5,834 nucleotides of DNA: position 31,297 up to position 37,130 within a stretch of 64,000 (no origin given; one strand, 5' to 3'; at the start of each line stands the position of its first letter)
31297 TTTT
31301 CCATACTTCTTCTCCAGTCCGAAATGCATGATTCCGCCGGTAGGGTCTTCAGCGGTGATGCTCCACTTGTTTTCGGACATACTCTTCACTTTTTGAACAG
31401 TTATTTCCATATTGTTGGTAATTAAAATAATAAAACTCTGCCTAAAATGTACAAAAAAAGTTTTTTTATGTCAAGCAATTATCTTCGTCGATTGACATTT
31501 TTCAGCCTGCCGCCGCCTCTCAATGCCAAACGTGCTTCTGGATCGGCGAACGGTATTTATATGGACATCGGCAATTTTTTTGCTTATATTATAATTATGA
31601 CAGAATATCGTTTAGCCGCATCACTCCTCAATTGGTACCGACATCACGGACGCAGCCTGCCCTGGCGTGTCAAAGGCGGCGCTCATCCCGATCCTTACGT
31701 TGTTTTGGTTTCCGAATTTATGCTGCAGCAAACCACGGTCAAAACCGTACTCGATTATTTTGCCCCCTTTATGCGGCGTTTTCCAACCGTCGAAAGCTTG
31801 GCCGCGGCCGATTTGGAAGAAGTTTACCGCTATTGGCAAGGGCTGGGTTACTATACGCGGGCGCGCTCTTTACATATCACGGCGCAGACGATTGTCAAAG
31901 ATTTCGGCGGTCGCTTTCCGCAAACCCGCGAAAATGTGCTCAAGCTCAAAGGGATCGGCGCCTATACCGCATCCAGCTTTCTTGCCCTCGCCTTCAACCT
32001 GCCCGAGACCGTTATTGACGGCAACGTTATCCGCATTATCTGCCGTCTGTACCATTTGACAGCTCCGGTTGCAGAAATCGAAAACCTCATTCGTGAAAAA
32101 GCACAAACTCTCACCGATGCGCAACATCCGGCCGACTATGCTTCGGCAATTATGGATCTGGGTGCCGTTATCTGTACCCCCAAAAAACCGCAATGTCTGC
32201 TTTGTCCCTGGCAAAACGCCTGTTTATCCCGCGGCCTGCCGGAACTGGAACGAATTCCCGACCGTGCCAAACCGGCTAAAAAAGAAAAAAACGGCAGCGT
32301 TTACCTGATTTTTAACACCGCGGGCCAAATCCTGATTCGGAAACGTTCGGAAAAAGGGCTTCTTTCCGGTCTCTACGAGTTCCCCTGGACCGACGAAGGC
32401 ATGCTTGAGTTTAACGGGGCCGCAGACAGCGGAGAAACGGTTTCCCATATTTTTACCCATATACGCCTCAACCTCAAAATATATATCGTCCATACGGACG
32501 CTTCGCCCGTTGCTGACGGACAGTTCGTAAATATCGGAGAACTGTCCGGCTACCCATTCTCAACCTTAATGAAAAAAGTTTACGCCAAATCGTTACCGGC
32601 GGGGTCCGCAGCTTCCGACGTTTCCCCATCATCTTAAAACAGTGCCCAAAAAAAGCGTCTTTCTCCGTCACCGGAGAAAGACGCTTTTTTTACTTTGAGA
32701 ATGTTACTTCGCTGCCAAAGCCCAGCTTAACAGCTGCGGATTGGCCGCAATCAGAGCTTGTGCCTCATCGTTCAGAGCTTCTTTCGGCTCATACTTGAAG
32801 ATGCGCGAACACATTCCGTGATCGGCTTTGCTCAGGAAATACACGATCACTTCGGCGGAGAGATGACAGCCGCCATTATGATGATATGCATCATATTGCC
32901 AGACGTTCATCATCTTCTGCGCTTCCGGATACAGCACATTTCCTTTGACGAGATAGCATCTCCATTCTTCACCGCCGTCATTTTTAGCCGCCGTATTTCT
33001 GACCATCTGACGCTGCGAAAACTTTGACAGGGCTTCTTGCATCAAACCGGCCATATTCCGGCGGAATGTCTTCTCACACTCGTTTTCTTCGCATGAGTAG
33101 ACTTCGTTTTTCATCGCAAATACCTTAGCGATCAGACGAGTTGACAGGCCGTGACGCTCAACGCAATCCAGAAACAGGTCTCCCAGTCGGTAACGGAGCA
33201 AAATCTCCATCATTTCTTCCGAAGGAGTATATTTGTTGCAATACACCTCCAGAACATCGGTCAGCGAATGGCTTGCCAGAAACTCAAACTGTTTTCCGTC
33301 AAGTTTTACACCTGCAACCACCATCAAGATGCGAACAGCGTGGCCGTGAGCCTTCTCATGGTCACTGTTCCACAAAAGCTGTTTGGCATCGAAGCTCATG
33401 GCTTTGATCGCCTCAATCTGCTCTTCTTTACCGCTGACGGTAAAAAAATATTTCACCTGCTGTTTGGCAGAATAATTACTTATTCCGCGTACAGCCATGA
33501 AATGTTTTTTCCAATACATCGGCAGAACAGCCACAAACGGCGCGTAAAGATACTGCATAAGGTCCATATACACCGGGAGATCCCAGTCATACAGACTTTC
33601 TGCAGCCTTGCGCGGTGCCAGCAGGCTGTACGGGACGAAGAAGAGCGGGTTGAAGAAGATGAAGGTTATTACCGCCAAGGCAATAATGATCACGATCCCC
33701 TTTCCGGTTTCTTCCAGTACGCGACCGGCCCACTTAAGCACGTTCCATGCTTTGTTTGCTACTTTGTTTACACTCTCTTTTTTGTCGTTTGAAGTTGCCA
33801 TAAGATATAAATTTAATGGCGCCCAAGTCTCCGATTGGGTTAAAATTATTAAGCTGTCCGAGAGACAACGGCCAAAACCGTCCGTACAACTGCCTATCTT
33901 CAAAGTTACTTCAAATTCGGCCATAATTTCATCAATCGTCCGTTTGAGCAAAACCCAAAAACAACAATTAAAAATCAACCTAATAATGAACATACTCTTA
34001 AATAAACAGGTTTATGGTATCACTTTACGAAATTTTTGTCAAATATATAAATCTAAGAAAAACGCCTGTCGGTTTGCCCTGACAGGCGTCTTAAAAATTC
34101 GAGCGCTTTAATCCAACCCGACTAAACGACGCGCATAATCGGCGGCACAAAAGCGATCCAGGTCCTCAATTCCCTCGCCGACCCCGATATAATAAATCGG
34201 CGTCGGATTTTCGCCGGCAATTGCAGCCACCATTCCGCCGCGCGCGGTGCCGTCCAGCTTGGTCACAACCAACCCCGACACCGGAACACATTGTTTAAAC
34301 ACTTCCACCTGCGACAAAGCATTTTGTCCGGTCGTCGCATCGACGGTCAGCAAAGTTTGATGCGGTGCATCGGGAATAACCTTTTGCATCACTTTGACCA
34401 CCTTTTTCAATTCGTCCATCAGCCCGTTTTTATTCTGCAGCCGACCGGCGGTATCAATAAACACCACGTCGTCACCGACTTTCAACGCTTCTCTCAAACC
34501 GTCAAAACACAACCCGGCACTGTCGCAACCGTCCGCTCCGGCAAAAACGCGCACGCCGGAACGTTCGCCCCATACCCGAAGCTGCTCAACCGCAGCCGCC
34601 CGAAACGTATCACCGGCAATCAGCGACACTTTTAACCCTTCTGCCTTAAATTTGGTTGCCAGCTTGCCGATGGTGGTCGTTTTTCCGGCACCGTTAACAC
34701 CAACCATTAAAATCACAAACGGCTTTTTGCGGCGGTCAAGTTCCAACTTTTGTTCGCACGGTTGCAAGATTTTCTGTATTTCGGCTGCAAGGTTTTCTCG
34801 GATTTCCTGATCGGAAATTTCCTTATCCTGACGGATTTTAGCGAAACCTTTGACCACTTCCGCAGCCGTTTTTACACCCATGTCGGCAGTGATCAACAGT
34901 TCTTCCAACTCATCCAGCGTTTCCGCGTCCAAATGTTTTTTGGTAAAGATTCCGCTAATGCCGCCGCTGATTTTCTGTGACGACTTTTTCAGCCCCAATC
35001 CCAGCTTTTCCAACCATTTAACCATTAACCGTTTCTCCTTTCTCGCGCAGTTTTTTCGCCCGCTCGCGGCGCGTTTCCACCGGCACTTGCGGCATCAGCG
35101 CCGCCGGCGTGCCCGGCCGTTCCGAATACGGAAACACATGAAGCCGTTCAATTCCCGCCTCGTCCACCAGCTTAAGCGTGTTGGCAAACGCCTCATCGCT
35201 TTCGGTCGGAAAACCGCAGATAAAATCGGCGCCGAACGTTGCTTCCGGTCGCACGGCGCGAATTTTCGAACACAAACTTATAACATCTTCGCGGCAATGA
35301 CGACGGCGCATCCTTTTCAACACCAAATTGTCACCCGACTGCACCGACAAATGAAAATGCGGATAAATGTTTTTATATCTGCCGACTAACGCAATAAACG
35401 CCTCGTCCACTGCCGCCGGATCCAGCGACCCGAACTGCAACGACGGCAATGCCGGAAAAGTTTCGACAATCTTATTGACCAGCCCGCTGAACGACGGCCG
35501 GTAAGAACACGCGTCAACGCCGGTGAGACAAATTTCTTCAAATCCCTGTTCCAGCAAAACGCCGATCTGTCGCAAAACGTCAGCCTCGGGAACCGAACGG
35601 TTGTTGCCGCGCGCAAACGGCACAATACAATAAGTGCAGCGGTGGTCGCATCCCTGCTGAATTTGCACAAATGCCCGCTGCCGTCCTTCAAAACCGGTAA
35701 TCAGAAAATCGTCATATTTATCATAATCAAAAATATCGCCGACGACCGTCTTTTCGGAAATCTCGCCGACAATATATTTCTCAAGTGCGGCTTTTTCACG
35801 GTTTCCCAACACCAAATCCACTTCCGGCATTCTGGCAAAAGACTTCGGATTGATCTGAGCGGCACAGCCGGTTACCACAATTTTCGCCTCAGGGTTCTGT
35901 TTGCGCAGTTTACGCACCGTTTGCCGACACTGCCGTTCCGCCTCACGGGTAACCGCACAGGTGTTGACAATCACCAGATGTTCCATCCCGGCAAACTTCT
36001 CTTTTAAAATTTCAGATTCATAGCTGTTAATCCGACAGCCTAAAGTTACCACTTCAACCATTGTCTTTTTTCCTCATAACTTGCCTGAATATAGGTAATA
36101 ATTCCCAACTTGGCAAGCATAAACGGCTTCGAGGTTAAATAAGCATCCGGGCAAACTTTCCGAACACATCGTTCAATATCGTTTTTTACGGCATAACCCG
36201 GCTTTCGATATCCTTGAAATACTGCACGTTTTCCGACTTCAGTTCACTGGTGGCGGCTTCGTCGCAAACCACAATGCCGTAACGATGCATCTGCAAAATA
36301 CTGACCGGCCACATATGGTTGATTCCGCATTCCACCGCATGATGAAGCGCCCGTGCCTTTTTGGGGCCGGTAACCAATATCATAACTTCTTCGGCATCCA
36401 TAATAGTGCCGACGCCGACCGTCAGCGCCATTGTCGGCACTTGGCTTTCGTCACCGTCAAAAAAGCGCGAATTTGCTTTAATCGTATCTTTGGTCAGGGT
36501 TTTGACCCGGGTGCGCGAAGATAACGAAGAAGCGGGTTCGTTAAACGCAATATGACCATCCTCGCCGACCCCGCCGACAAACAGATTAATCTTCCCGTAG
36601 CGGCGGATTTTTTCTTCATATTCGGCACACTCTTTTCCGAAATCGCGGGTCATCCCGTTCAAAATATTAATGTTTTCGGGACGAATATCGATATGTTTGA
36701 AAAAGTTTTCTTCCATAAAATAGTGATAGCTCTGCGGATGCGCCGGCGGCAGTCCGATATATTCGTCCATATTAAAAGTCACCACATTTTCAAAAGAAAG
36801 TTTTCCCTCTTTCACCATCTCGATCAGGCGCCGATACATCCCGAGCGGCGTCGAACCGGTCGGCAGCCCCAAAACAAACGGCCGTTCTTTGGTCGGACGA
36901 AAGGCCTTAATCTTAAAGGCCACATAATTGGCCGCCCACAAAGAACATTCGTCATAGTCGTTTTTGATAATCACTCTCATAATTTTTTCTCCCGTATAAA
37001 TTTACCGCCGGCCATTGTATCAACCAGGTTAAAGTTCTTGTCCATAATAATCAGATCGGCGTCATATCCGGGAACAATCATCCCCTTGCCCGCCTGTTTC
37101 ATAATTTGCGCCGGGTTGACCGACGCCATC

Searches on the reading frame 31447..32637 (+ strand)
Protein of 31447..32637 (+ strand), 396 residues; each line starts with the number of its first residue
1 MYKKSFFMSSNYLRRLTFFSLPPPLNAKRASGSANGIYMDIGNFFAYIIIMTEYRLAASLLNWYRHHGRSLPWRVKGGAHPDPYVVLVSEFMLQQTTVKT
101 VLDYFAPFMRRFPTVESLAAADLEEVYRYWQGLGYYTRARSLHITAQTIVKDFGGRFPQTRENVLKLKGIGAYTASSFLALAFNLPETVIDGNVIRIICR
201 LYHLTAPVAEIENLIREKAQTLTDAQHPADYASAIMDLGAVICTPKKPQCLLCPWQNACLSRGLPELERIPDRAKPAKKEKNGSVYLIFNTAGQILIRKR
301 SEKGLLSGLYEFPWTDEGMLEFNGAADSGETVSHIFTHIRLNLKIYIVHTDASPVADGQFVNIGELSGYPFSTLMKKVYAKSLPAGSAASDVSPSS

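Call 75: search_protein_families(library=pfam, proteins=[window:31447-32637:+], max_evalue=0.0001)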
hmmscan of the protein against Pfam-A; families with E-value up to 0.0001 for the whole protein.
window:31447-32637:+ (396 aa): 2 families
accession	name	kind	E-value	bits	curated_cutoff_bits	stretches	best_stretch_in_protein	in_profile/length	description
PF00730.31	HhH-GPD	-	2.6e-19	70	26.2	1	88-216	1-103/108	HhH-GPD superfamily base excision DNA repair protein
PF14815.12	NUDIX_4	-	4.6e-19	68.7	35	1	285-380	2-112/113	NUDIX domain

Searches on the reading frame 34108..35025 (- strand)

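Call 9: search_protein_families(library=pfam, proteins=[window:34108-35025:-], max_evalue=0.01)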
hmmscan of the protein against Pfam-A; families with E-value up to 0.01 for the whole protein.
window:34108-35025:- (305 aa): 16 families
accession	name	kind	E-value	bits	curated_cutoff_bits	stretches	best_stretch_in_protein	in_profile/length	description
PF00448.28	SRP54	-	2.5e-68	230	22.7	1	102-302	1-195/196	SRP54-type protein, GTPase domain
PF02881.24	SRP54_N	-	1.3e-10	41.7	22.4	1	18-78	4-70/75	SRP54-type protein, helical bundle domain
PF06414.18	Zeta_toxin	-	1.1e-05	25.4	22.3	1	96-143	10-56/199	Zeta toxin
PF13604.12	AAA_30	-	4.1e-05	23.9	27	1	104-199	20-103/191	AAA domain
PF13207.12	AAA_17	-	0.00015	22.5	27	1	108-209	1-95/136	AAA domain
PF03308.22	MeaB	-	0.00027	20.5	23.1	1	104-139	35-70/273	Methylmalonyl Co-A mutase-associated GTPase MeaB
PF01583.26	APS_kinase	-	0.00029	21.3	21.1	1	102-149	2-49/152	Adenylylsulphate kinase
PF03205.20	MobB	-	0.00044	20.6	26.6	1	104-136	1-33/133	Molybdopterin guanine dinucleotide synthesis protein B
PF13671.12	AAA_33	-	0.00068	20.4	27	1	104-146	1-38/143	AAA domain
PF02492.25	cobW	-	0.00082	19.4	20.7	1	104-258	2-154/180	CobW/HypB/UreG, nucleotide-binding domain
PF01656.29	CbiA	-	0.0024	18.3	25.4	0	112-261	9-87/125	CobQ/CobB/MinD/ParA nucleotide binding domain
PF25199.1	nSTAND_NTPase5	-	0.0034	17.7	34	0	86-143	24-83/145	Novel STAND NTPase 5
PF20720.3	nSTAND3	-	0.0036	17.5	27.2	0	104-134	19-49/155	Novel STAND NTPase 3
PF00004.35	AAA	-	0.0048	17.8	21.2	0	105-228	1-105/131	ATPase family associated with various cellular activities (AAA)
PF13401.12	AAA_22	-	0.0049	17.6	27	0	104-211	7-109/130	AAA domain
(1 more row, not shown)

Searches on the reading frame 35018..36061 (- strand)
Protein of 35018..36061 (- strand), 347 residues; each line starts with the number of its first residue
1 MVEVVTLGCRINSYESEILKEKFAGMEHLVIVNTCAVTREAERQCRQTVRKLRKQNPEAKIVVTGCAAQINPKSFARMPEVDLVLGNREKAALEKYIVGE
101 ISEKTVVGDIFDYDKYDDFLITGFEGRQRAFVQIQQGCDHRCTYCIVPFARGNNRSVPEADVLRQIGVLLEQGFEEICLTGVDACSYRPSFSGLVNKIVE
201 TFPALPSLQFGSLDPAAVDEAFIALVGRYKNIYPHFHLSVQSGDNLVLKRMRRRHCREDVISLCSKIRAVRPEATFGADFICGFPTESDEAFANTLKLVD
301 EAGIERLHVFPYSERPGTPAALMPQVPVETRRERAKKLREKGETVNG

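Call 9: search_protein_families(library=pfam, proteins=[window:35018-36061:-], max_evalue=0.01)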
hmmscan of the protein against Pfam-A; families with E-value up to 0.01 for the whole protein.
window:35018-36061:- (347 aa): 3 families
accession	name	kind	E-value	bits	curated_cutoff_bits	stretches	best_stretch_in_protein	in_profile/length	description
PF04055.27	Radical_SAM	-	7.8e-21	75.4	29.5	1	133-299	2-166/166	Radical SAM superfamily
PF00919.26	UPF0004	-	8.6e-19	67.8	27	1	2-86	2-98/98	Uncharacterized protein family UPF0004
PF02310.24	B12-binding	-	0.0051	17.1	32.1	1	3-91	30-116/121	B12 binding domain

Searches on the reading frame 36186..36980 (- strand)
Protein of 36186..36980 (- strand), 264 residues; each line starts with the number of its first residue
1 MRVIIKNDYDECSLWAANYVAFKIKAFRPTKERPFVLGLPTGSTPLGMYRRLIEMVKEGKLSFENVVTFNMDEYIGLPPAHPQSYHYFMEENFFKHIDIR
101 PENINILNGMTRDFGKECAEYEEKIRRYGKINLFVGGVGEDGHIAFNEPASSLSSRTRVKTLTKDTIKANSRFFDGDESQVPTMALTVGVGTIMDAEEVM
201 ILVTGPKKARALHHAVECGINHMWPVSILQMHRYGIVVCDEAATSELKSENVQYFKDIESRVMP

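Call 9: search_protein_families(library=pfam, proteins=[window:36186-36980:-], max_evalue=0.01)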
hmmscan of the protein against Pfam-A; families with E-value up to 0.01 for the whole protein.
window:36186-36980:- (264 aa): 1 family
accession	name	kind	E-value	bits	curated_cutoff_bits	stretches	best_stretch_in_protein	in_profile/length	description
PF01182.26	Glucosamine_iso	-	3.9e-21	76.4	27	1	14-231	8-218/225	Glucosamine-6-phosphate isomerases/6-phosphogluconolactonase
